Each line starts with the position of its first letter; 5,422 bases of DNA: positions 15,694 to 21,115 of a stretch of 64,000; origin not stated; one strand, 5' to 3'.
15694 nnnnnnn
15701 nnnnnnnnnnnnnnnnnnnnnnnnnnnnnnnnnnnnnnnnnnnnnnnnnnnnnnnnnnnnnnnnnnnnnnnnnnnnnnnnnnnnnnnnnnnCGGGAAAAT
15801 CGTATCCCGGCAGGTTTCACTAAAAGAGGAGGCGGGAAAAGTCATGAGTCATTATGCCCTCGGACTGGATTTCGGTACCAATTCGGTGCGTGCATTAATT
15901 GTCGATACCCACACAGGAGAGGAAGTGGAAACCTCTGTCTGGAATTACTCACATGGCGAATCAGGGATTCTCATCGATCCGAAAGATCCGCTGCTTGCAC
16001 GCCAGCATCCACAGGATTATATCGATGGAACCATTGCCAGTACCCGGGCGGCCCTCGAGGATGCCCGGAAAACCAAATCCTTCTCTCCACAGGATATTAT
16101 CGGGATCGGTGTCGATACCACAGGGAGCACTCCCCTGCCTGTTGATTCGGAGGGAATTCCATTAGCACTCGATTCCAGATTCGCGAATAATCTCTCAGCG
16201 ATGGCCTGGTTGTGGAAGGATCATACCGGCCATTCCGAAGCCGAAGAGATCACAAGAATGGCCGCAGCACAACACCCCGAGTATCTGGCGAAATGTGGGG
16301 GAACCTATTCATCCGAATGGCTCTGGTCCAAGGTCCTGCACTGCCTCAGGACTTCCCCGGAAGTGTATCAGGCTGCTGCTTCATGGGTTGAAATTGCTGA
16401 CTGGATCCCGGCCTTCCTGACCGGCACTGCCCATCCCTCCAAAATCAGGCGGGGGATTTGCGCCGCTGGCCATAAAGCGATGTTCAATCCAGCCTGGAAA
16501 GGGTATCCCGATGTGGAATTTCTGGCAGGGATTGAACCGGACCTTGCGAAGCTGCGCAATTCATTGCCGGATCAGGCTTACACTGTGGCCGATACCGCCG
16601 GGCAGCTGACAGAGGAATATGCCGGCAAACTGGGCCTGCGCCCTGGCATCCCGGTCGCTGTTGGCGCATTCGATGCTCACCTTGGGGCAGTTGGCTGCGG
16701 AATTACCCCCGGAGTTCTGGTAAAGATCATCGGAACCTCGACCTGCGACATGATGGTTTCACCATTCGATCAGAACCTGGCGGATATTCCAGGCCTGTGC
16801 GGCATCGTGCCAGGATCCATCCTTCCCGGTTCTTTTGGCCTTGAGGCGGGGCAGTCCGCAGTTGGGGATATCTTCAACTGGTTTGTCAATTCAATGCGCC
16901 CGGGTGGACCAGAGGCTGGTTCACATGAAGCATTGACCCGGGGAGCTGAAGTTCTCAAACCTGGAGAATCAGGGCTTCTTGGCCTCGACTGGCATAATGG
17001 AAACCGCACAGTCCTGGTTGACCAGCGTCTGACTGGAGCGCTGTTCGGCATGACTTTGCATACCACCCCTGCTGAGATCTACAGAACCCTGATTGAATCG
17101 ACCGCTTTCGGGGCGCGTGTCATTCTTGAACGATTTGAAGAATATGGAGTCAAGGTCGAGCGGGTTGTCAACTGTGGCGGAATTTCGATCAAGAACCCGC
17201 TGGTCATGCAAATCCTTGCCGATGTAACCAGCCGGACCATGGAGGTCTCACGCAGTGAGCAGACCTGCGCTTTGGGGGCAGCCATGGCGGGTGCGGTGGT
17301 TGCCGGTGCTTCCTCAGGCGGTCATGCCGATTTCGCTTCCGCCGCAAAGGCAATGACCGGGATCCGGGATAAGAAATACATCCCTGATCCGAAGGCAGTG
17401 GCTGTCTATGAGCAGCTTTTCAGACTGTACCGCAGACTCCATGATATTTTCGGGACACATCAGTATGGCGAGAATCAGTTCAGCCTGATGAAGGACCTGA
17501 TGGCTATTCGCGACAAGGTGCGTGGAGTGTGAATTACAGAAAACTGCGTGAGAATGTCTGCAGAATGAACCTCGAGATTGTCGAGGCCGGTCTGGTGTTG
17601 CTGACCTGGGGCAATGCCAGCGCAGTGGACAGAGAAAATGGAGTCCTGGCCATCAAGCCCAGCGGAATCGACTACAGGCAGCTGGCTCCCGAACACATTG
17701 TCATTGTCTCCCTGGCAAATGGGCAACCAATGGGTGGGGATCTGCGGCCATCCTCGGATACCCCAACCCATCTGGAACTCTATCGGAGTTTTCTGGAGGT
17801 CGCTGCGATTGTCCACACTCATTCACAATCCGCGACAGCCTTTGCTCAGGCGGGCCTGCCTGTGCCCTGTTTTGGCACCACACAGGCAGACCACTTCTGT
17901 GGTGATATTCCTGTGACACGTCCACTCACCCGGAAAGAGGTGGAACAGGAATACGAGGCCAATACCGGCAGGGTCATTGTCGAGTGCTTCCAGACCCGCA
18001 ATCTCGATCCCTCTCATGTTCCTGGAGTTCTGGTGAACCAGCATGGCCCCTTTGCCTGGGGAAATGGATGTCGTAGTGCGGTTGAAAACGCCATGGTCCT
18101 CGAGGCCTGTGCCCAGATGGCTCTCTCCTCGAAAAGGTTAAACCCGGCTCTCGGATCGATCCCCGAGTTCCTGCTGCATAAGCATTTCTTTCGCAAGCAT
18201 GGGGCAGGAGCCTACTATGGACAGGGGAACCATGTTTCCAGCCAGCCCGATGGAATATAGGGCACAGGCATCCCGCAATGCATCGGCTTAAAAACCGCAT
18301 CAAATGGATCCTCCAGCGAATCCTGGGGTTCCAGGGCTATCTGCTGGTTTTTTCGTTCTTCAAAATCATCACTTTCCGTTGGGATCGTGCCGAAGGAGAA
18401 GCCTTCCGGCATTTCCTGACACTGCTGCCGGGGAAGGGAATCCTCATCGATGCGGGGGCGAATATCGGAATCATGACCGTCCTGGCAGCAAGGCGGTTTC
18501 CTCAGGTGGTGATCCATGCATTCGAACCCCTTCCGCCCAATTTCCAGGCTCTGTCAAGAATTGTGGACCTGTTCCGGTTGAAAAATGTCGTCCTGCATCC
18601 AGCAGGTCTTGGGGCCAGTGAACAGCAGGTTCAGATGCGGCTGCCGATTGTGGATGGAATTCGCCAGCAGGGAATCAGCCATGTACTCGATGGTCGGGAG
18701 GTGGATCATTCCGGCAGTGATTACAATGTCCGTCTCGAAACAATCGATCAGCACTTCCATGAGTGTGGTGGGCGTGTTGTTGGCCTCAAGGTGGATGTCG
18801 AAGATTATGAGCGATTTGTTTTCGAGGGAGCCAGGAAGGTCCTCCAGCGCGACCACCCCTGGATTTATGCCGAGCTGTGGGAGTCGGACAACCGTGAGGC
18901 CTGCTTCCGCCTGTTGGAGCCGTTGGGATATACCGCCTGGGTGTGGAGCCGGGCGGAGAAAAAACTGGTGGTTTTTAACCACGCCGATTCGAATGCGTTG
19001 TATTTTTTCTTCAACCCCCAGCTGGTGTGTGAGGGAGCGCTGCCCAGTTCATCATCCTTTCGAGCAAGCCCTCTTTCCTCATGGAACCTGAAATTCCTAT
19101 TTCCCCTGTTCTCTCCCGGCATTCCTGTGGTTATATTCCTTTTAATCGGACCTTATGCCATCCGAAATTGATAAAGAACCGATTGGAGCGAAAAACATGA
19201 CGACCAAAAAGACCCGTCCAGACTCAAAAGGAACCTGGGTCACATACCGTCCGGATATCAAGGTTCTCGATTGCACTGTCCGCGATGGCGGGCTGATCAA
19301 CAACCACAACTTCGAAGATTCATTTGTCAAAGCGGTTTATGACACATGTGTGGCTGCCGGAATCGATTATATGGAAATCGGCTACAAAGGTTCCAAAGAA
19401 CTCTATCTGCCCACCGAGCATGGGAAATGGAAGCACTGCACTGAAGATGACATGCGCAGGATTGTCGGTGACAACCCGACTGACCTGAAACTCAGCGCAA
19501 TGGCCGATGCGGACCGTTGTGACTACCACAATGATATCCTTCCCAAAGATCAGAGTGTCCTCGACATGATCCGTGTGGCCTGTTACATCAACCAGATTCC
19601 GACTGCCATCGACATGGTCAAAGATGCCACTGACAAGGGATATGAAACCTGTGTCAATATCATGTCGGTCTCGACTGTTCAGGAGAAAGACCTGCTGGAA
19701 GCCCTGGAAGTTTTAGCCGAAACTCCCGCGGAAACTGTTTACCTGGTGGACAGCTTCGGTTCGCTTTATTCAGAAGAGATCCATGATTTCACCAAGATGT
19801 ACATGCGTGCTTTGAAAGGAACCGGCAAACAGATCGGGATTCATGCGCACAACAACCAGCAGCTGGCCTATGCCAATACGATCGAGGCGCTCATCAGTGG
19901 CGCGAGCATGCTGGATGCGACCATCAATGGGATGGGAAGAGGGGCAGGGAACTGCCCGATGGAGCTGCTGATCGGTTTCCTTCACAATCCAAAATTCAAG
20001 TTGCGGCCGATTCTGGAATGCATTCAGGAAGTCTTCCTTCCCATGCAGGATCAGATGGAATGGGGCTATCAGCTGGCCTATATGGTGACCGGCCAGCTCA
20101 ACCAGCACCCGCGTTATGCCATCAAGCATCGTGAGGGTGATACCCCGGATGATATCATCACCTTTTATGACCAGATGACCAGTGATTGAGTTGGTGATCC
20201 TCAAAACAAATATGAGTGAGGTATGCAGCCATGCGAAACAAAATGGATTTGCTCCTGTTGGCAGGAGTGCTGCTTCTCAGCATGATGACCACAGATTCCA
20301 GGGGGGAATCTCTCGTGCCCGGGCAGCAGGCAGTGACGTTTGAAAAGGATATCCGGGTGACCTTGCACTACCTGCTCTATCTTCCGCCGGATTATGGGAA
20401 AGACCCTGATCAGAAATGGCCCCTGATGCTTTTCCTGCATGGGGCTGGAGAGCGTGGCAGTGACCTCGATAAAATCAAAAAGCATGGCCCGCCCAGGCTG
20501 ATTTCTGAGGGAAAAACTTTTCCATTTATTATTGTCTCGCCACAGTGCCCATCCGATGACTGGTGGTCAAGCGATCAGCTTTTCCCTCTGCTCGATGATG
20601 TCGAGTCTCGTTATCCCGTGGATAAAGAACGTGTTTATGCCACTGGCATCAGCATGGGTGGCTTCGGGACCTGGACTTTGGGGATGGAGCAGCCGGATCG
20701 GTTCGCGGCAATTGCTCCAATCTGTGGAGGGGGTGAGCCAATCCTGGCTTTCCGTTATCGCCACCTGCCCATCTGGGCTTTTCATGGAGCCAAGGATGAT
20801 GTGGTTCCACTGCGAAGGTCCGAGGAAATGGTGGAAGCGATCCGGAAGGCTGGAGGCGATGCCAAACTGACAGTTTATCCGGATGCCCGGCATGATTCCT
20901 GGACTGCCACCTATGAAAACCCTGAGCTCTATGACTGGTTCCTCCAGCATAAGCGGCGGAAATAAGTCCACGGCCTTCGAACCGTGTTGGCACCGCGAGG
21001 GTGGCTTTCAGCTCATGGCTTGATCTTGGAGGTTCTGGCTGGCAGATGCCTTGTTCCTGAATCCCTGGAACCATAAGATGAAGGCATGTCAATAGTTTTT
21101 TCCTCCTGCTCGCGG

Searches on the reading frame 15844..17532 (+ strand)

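Call 17: search_protein_families(library=pfam, proteins=[window:15844-17532:+], max_evalue=0.001)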
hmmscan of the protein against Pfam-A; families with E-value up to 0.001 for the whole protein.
window:15844-17532:+ (562 aa): 3 families
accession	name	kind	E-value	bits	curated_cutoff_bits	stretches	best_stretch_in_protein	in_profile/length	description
PF02782.22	FGGY_C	-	7.7e-40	137.2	27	1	294-485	3-196/198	FGGY family of carbohydrate kinases, C-terminal domain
PF00370.27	FGGY_N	-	1.8e-18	67.5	28.8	1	4-284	1-245/245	FGGY family of carbohydrate kinases, N-terminal domain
PF03702.20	AnmK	-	0.00039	20.1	24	1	406-489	259-337/367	Anhydro-N-acetylmuramic acid kinase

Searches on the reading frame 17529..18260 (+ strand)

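Call 64: search_protein_families(library=pfam, proteins=[window:17529-18260:+], max_evalue=0.0001)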
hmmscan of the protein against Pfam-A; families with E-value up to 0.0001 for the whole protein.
window:17529-18260:+ (243 aa): 1 family
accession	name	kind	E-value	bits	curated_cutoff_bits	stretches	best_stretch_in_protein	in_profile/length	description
PF00596.27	Aldolase_II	-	1.1e-42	146.5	22.2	1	9-199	2-183/183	Class II Aldolase and Adducin N-terminal domain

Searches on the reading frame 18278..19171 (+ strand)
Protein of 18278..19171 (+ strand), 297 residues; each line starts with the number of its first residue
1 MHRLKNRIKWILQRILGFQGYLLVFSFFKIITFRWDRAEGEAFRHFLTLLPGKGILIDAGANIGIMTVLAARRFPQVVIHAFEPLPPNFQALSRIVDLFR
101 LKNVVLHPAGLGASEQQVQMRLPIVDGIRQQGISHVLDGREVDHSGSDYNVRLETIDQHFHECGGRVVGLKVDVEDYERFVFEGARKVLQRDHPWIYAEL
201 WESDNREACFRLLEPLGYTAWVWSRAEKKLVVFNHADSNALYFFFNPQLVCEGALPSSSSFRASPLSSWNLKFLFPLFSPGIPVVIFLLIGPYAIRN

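Call 64: search_protein_families(library=pfam, proteins=[window:18278-19171:+], max_evalue=0.0001)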
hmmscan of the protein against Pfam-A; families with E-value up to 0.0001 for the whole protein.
window:18278-19171:+ (297 aa): 1 family
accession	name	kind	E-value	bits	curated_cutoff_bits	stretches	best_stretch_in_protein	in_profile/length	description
PF05050.19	Methyltransf_21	-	3.2e-11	44.1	22.7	1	58-199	1-147/173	Methyltransferase FkbM domain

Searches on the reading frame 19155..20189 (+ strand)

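Call 64: search_protein_families(library=pfam, proteins=[window:19155-20189:+], max_evalue=0.0001)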
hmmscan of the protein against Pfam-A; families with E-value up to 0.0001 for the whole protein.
window:19155-20189:+ (344 aa): 1 family
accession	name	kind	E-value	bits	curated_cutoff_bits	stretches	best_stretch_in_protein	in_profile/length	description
PF00682.25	HMGL-like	-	2.3e-26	93.2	29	1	35-278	2-241/260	HMGL-like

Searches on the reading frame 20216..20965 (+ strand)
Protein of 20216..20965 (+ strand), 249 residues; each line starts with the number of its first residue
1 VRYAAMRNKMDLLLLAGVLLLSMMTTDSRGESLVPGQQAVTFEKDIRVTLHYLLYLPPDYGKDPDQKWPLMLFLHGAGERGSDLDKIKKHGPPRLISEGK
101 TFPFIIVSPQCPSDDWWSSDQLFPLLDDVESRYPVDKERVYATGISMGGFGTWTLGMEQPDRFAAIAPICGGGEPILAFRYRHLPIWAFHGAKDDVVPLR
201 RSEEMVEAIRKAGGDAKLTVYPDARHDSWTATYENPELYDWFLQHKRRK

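Call 64: search_protein_families(library=pfam, proteins=[window:20216-20965:+], max_evalue=0.0001)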
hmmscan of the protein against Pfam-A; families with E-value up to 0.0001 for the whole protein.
window:20216-20965:+ (249 aa): 5 families
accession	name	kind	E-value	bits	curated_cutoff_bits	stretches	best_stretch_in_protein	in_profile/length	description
PF00326.27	Peptidase_S9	-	1.4e-12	48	22.6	1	185-245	146-209/213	Prolyl oligopeptidase family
PF12146.15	Hydrolase_4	-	6.7e-09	35.8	27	1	183-227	191-233/239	Serine aminopeptidase, S33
PF01738.24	DLH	-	1.2e-08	35.3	21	1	126-226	85-186/217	Dienelactone hydrolase family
PF00756.26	Esterase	-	6.4e-08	33.1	22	1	54-169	12-149/251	Putative esterase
PF02230.22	Abhydrolase_2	-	1.2e-07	32.3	23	1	128-231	95-204/217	Phospholipase/Carboxylesterase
